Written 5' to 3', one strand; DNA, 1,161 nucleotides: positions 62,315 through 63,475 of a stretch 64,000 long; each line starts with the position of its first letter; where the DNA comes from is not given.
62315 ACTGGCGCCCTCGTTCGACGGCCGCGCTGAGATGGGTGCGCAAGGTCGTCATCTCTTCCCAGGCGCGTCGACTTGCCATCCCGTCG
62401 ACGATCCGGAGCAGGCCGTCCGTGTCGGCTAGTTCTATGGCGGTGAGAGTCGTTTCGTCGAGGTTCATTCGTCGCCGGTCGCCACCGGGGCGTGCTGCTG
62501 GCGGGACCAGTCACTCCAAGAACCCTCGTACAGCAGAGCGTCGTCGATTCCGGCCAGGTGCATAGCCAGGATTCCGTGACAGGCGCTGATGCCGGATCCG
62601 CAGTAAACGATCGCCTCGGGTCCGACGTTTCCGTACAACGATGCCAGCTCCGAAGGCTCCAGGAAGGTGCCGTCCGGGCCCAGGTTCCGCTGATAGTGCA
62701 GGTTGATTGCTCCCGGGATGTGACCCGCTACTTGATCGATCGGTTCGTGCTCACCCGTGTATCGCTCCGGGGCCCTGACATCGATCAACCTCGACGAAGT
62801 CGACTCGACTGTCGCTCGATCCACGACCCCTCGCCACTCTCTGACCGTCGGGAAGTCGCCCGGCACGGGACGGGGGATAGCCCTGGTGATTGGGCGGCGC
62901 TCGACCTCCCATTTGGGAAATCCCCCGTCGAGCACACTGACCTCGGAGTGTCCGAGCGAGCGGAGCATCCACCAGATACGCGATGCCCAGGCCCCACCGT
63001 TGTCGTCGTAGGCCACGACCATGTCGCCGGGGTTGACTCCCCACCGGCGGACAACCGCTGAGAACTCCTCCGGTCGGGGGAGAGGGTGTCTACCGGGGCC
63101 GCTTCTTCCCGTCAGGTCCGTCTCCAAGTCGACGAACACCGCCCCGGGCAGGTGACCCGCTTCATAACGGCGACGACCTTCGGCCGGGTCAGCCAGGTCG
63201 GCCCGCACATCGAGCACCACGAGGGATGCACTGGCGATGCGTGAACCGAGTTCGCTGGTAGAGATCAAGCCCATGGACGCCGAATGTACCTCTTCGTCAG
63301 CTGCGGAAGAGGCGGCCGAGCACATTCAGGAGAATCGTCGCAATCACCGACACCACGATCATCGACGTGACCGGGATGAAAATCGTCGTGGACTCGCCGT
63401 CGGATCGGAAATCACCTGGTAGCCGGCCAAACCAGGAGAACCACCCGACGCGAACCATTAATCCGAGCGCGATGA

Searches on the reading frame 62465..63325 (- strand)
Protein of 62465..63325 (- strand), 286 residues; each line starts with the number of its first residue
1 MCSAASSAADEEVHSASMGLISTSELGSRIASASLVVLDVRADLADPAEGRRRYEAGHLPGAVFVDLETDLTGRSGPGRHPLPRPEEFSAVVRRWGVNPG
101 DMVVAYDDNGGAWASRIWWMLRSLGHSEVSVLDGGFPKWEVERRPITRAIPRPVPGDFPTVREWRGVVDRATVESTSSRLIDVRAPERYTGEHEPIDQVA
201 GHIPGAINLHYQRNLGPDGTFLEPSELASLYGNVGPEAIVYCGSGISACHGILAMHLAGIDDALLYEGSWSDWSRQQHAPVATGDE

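Call 95: search_protein_families(library=pfam, proteins=[window:62465-63325:-])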
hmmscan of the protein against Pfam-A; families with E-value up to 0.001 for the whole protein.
window:62465-63325:- (286 aa): 1 family
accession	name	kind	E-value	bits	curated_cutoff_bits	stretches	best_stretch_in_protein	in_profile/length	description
PF00581.25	Rhodanese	-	7.8e-34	116.6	22.2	2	23-140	2-100/102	Rhodanese-like domain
